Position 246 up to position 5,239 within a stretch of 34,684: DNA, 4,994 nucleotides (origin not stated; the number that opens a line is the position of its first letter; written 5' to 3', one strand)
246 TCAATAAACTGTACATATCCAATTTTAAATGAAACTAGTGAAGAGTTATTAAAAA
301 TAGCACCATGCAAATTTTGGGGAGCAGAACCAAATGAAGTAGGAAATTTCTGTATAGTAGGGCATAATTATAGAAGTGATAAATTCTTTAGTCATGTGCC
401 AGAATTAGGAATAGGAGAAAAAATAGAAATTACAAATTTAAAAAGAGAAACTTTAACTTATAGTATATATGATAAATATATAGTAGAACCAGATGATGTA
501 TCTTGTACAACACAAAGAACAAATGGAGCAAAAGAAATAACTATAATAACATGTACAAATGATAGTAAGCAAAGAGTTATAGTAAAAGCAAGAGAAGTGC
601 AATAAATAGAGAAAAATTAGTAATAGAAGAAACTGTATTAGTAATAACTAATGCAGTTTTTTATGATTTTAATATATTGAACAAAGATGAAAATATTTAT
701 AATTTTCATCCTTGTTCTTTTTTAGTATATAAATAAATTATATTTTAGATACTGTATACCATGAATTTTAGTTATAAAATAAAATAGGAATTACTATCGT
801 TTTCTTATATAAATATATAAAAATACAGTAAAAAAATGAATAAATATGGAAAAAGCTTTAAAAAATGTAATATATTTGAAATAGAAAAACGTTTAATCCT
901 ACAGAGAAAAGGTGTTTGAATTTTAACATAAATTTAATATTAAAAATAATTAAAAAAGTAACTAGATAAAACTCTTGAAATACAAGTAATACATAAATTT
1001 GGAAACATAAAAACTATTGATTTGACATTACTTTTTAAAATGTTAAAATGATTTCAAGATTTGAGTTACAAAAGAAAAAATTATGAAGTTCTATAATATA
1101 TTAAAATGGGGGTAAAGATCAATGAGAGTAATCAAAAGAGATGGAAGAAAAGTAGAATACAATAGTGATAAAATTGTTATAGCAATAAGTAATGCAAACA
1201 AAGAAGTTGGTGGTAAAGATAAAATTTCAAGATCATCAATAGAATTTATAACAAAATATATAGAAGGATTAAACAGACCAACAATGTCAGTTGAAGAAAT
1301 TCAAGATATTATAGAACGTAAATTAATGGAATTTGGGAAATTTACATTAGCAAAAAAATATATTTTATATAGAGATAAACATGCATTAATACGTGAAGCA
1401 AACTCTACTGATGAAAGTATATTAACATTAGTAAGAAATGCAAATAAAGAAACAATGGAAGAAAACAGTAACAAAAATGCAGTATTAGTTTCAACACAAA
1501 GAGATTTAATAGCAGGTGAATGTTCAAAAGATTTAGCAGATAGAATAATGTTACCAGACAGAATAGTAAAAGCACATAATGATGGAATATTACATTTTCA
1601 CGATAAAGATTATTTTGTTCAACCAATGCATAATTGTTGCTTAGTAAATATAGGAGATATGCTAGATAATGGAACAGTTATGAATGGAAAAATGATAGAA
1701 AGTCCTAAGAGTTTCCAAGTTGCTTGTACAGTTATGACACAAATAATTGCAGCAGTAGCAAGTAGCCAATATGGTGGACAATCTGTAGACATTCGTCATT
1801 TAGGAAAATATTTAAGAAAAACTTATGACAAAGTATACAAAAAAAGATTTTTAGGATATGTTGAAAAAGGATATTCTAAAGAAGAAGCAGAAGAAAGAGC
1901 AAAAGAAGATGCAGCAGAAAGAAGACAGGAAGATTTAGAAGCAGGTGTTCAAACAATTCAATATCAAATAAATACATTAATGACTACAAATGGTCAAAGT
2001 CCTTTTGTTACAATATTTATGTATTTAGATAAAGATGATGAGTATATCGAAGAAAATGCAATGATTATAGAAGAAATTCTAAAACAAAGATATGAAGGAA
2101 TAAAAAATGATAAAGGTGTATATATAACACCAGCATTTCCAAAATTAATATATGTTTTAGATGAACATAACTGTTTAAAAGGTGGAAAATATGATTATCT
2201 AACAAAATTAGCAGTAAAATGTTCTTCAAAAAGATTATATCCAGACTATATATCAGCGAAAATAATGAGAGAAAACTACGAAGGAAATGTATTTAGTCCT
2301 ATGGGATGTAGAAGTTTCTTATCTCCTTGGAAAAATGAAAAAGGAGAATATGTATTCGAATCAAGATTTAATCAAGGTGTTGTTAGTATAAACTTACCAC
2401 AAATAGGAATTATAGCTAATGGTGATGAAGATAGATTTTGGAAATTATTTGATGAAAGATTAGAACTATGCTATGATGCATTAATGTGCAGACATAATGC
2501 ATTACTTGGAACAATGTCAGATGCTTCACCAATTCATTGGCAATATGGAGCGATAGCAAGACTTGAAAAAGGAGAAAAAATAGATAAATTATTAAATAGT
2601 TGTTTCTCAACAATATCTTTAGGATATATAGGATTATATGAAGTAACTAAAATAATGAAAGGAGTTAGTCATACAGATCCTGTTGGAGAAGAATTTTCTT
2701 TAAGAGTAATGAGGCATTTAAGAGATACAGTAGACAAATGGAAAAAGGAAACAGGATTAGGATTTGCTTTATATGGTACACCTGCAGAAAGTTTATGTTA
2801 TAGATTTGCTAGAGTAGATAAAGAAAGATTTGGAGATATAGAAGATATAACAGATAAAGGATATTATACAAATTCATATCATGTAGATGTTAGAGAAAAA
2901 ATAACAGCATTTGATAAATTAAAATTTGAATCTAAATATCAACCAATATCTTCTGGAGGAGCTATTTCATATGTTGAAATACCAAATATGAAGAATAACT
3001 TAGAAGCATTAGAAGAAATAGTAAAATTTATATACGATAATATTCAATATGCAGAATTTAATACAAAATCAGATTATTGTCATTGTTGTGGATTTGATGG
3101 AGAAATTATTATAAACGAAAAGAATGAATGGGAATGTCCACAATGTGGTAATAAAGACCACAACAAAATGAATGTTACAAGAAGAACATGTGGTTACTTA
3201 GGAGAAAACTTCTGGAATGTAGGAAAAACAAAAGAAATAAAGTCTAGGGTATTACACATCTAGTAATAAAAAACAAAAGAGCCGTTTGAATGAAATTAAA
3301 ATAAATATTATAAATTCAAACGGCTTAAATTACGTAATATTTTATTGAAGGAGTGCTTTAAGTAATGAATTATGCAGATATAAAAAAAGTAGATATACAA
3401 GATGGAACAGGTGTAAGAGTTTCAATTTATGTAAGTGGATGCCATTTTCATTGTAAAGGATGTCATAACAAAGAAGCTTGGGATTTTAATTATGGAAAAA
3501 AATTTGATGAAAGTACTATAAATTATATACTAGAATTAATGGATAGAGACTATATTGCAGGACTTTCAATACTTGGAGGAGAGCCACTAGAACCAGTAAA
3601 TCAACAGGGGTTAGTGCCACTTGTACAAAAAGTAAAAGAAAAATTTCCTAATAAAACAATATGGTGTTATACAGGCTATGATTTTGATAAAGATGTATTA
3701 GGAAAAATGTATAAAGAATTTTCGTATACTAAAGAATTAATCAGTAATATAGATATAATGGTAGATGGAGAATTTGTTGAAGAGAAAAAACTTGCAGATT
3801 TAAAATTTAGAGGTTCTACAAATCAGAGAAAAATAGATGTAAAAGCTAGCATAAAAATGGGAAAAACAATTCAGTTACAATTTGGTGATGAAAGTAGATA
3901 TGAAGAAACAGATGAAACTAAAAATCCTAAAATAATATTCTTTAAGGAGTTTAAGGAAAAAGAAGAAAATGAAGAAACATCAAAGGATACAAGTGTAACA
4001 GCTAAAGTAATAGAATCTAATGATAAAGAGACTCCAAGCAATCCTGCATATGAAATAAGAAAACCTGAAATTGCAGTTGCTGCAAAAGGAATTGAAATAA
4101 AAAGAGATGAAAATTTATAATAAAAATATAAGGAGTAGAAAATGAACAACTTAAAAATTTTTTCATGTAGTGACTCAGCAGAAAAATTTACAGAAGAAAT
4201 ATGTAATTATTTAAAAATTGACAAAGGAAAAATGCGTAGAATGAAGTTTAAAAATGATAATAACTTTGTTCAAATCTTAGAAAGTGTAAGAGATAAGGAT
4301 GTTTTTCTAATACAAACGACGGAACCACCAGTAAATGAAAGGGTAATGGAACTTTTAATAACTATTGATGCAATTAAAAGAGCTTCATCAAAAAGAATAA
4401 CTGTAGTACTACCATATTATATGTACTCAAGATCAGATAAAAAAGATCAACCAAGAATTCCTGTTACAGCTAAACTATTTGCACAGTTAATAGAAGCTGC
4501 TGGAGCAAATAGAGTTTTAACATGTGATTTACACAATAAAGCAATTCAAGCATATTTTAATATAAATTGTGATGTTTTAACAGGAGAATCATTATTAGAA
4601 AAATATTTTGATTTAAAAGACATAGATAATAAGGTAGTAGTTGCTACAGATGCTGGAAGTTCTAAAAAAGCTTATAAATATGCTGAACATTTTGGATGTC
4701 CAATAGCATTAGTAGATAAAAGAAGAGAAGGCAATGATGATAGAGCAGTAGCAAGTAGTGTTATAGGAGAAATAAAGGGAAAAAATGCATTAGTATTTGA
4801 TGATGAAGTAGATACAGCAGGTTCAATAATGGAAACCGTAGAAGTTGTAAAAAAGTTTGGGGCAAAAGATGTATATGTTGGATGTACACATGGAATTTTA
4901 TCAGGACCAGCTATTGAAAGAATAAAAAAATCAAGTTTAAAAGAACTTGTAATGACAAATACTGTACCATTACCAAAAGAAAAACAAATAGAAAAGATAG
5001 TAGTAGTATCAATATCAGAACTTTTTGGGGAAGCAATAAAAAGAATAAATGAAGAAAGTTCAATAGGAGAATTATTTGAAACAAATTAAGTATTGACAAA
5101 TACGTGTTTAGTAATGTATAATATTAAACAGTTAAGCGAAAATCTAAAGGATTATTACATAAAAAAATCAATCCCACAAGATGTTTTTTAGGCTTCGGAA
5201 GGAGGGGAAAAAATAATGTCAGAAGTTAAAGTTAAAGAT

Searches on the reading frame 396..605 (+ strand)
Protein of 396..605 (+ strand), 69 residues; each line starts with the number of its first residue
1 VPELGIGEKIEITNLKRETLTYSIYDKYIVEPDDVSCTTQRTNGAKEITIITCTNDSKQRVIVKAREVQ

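Call 7: search_protein_families(library=pfam, proteins=[window:396-605:+], max_evalue=0.01)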
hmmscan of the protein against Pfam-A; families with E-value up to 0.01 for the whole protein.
window:396-605:+ (69 aa): 1 family
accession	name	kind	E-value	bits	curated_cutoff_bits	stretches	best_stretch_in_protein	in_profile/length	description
PF04203.18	Sortase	-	2.2e-11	44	26.6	1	3-68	58-125/125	Sortase domain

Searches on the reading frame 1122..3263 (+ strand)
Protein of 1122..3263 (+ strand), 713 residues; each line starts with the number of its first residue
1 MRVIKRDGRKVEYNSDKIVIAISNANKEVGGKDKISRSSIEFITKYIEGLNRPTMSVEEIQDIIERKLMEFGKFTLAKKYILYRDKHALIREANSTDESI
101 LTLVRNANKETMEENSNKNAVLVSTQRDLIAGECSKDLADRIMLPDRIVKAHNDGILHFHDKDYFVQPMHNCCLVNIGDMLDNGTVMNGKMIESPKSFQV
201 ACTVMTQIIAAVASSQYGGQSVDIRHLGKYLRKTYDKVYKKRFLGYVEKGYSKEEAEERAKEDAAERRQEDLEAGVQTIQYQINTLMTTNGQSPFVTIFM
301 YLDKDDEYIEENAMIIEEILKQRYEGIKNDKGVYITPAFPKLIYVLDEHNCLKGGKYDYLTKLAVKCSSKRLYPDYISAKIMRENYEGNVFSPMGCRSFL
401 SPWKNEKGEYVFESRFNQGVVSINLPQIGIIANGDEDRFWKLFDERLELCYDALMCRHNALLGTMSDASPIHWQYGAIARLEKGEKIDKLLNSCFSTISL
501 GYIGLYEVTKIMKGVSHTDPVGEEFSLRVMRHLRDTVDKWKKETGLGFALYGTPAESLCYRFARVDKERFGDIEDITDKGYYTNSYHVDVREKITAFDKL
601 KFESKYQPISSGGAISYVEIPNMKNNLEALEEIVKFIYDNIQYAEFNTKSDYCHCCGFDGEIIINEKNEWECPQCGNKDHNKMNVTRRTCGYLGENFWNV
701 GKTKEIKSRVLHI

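Call 6: search_protein_families(library=pfam, proteins=[window:1122-3263:+], max_evalue=0.01)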
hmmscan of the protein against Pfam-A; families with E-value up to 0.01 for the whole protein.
window:1122-3263:+ (713 aa): 4 families
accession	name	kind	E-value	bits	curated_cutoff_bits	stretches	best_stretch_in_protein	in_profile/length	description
PF13597.11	NRDD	-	6.6e-193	642.8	26.2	1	114-712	1-562/562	Anaerobic ribonucleoside-triphosphate reductase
PF01228.26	Gly_radical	-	4.7e-24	85.4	22.2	1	591-695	2-104/106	Glycine radical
PF03477.21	ATP-cone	-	1.3e-20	74.1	25.8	1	1-88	1-87/88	ATP cone domain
PF07282.18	Cas12f1-like_TNB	-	0.0069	17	26.3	0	650-680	28-51/60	Cas12f1-like, TNB domain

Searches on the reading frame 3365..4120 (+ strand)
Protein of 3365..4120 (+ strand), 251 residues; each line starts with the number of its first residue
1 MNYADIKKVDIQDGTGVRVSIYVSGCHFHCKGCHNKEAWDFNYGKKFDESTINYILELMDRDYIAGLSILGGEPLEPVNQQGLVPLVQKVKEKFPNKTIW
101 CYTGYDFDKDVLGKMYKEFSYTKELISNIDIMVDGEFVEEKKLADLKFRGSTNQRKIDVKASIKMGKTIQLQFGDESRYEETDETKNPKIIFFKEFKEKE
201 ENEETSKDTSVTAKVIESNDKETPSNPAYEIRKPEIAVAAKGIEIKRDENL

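Call 6: search_protein_families(library=pfam, proteins=[window:3365-4120:+], max_evalue=0.01)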
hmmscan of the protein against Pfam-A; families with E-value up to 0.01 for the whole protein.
window:3365-4120:+ (251 aa): 2 families
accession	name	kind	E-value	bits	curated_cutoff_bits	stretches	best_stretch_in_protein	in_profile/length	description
PF13353.11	Fer4_12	-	2.3e-47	161.1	22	1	13-155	2-135/137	4Fe-4S single cluster domain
PF04055.27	Radical_SAM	-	2.3e-05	25.1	29.5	1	22-103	3-84/166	Radical SAM superfamily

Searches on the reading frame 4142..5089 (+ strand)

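Call 6: search_protein_families(library=pfam, proteins=[window:4142-5089:+], max_evalue=0.01)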
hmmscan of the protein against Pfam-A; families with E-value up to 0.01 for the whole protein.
window:4142-5089:+ (315 aa): 3 families
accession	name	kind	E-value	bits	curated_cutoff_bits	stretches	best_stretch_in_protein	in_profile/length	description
PF13793.12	Pribosyltran_N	-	6.9e-42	142.5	25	1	4-121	1-117/117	N-terminal domain of ribose phosphate pyrophosphokinase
PF14572.12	Pribosyl_synth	-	1.7e-27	97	27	1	206-312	76-183/184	Phosphoribosyl synthetase-associated domain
PF00156.33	Pribosyltran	-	2.7e-12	46.7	26.3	1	150-250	17-124/158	Phosphoribosyl transferase domain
